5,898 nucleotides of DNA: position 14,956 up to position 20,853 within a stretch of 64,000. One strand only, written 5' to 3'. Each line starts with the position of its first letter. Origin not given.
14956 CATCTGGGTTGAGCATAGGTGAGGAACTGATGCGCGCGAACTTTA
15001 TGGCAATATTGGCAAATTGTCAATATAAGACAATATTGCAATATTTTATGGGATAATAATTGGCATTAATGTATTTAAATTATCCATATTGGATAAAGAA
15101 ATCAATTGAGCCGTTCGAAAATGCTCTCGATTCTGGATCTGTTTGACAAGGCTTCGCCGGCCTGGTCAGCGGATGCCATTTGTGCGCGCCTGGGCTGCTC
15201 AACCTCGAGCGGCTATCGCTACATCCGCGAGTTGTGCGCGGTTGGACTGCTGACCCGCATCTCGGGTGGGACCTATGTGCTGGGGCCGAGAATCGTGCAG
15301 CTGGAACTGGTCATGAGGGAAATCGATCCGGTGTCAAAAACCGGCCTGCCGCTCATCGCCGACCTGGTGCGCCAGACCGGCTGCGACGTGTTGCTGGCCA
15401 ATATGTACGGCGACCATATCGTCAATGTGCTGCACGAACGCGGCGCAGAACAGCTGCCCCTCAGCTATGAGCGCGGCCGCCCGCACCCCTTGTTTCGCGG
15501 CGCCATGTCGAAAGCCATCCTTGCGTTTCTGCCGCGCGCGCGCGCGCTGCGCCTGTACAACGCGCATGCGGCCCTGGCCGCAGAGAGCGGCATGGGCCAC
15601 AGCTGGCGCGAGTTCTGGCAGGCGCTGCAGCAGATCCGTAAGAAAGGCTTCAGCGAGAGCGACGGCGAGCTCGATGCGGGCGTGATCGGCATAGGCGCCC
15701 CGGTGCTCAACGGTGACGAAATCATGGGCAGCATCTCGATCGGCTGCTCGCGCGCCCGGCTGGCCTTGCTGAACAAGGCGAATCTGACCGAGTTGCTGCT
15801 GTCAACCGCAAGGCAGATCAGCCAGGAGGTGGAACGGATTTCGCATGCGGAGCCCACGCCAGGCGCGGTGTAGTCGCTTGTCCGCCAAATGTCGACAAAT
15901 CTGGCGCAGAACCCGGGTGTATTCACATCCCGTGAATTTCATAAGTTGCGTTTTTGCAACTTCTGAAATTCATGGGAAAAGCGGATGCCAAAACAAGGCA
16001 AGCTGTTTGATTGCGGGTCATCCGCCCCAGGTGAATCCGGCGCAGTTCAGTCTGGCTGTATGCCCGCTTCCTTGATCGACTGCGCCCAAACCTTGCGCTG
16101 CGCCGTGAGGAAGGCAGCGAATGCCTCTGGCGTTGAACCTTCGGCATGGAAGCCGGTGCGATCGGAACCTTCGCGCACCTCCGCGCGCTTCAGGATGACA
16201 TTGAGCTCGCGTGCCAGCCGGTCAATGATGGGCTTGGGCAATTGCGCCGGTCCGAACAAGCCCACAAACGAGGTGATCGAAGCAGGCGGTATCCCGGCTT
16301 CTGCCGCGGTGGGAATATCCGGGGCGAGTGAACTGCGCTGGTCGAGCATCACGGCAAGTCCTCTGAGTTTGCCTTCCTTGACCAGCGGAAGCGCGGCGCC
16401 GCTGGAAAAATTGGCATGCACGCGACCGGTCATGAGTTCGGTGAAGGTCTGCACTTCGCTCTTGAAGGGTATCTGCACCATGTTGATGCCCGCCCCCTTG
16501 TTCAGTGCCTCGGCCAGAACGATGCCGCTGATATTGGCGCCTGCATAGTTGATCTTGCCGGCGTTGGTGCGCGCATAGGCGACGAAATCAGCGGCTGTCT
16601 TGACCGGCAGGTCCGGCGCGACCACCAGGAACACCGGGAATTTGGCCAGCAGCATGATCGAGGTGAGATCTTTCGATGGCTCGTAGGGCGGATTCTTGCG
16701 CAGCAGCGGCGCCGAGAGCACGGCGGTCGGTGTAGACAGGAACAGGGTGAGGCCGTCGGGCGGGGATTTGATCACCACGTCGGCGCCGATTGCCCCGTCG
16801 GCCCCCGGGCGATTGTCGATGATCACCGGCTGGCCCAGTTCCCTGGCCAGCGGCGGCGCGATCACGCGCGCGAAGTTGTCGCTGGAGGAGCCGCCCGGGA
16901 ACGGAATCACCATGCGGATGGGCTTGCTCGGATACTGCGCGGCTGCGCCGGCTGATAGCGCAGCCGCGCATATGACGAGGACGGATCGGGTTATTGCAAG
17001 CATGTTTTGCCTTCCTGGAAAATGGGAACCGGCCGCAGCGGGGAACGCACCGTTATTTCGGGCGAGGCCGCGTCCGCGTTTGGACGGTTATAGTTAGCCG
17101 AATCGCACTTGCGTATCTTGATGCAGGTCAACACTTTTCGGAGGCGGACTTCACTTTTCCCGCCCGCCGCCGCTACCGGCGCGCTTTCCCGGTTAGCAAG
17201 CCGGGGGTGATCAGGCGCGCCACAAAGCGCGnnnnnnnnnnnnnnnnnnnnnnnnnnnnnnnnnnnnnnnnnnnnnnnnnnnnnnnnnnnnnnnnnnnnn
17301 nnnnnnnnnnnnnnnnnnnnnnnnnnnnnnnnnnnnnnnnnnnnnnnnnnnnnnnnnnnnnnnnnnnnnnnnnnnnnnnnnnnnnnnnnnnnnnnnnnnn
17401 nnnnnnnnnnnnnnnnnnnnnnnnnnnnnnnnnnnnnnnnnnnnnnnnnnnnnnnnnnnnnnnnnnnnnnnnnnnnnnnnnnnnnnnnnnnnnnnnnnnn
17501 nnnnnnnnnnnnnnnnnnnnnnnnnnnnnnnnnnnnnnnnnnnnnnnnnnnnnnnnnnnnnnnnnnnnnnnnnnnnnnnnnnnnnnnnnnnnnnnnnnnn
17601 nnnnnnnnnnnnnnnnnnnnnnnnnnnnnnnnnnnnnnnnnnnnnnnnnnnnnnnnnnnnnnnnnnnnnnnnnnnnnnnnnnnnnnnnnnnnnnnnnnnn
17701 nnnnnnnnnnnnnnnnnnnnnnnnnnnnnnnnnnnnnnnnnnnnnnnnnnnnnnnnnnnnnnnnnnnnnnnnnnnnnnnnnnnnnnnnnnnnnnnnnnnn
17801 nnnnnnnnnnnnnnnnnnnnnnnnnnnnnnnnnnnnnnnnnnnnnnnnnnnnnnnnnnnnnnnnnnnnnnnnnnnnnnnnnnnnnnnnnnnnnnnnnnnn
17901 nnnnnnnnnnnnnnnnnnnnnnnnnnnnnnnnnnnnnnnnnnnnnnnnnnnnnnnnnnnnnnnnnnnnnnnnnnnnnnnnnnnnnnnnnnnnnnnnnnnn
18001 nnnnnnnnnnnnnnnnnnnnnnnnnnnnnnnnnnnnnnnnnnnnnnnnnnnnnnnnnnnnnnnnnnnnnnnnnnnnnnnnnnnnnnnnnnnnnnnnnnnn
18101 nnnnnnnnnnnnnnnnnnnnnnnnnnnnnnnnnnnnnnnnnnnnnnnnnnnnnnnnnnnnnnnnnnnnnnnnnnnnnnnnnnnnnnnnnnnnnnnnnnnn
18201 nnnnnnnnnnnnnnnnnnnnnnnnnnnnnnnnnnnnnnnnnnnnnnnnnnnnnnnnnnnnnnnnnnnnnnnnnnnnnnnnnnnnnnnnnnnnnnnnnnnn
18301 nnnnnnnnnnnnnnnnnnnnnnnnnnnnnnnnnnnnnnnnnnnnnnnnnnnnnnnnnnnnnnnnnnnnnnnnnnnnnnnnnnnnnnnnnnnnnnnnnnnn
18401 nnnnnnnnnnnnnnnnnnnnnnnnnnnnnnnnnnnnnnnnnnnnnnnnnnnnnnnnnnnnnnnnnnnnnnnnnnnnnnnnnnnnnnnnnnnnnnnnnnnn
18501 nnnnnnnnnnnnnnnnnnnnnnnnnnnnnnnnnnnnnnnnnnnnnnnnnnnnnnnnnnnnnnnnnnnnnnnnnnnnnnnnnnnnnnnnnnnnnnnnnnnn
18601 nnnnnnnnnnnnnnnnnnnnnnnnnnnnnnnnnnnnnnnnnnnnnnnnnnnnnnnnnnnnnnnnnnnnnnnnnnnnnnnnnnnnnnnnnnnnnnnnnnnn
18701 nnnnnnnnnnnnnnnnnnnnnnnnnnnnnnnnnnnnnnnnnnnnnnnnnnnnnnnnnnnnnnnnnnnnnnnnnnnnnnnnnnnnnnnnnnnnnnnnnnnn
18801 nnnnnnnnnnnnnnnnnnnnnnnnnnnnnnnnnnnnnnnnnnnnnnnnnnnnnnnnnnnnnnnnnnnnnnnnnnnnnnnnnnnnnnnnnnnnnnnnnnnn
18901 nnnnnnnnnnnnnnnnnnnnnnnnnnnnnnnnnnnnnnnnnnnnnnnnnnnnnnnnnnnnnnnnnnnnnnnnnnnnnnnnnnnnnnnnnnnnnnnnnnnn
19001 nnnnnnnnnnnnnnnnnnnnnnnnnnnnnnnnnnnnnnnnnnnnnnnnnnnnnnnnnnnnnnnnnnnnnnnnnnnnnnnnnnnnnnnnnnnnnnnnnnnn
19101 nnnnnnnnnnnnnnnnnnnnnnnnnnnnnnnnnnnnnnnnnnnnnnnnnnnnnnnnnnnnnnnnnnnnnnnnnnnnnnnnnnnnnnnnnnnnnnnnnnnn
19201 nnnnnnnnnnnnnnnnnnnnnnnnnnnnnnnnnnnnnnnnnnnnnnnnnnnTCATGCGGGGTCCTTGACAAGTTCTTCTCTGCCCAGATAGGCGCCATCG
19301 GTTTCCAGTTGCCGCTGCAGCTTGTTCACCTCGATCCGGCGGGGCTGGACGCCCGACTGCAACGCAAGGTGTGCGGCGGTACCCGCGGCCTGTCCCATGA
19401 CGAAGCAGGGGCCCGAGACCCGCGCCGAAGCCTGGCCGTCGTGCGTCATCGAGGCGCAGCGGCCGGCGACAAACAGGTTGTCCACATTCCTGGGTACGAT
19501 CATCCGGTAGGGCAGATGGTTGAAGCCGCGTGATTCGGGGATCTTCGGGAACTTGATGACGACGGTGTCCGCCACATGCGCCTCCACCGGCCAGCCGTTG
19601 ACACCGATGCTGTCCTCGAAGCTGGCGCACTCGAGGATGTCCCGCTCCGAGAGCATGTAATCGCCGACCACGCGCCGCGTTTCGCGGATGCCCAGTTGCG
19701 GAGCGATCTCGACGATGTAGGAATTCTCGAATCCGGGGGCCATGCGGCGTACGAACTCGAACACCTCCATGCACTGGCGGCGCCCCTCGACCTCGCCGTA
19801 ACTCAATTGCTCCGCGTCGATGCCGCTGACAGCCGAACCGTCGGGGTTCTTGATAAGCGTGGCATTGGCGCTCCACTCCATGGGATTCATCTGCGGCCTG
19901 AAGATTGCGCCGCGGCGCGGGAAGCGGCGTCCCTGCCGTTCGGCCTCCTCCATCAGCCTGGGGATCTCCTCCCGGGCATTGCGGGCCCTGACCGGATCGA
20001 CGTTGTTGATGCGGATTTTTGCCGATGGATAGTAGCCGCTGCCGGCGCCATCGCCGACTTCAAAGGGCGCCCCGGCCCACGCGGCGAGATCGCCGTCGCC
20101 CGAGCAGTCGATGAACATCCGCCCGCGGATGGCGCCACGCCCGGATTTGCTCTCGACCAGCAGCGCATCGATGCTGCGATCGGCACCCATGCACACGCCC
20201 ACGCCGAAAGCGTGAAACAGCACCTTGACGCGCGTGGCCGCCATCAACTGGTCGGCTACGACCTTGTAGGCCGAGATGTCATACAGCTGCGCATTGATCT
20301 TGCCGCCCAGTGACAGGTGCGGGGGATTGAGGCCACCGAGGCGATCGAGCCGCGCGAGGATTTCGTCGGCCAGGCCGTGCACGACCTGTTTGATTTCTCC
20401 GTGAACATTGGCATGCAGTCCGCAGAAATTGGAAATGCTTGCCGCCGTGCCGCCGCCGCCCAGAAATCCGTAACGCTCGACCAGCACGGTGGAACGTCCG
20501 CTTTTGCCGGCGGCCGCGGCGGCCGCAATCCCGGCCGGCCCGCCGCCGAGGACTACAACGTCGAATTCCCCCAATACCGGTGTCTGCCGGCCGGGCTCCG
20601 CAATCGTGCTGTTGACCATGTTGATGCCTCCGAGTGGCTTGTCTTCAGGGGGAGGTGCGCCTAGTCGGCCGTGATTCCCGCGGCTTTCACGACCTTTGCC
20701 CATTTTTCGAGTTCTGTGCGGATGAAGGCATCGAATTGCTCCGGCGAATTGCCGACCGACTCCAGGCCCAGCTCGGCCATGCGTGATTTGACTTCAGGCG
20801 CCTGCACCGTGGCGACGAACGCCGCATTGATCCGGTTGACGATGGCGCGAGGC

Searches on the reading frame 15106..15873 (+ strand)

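Call 40: search_protein_families(library=pfam, proteins=[window:15106-15873:+], max_evalue=0.00001)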
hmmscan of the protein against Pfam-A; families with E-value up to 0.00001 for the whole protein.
window:15106-15873:+ (255 aa): 1 family
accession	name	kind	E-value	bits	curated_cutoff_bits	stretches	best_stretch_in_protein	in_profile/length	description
PF01614.24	IclR_C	-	4.1e-20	72.5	24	1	81-239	14-173/174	Bacterial transcriptional regulator IclR C-terminal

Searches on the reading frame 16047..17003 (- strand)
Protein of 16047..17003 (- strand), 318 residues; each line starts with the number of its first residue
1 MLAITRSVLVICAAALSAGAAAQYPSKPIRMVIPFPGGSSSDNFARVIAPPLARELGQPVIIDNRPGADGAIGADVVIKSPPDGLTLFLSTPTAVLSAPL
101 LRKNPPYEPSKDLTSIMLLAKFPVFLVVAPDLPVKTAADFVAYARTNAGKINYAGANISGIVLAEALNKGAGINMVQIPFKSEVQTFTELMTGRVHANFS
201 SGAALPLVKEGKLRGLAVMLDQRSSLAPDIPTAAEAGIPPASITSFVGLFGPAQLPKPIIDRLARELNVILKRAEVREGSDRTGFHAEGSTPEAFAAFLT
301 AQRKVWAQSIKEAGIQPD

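Call 40: search_protein_families(library=pfam, proteins=[window:16047-17003:-], max_evalue=0.00001)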
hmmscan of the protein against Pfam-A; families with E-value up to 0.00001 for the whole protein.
window:16047-17003:- (318 aa): 1 family
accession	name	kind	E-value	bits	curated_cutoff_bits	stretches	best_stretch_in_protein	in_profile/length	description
PF03401.19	TctC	-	1.5e-52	179.3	27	1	45-314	2-273/274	Tripartite tricarboxylate transporter family receptor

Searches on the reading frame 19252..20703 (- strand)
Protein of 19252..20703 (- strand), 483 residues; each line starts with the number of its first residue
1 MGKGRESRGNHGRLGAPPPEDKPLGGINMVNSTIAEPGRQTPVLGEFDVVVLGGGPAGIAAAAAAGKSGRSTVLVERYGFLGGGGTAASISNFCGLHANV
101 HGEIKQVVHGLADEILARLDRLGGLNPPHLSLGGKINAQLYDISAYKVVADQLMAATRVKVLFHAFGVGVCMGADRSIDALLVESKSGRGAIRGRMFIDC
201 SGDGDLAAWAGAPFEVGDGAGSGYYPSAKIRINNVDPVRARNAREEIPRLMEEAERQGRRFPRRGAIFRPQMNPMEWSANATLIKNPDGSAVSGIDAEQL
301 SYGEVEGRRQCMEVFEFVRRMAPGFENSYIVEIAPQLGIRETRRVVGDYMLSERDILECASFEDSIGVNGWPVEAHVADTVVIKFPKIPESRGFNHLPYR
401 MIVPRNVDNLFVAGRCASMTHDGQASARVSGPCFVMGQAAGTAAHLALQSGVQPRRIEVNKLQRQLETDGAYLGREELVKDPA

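Call 40: search_protein_families(library=pfam, proteins=[window:19252-20703:-], max_evalue=0.00001)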
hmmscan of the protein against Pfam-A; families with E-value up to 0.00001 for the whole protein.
window:19252-20703:- (483 aa): 1 family
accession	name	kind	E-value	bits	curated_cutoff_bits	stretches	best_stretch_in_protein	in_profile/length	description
PF12831.13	FAD_oxidored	-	1.1e-112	377.8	27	1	48-466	1-416/416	FAD dependent oxidoreductase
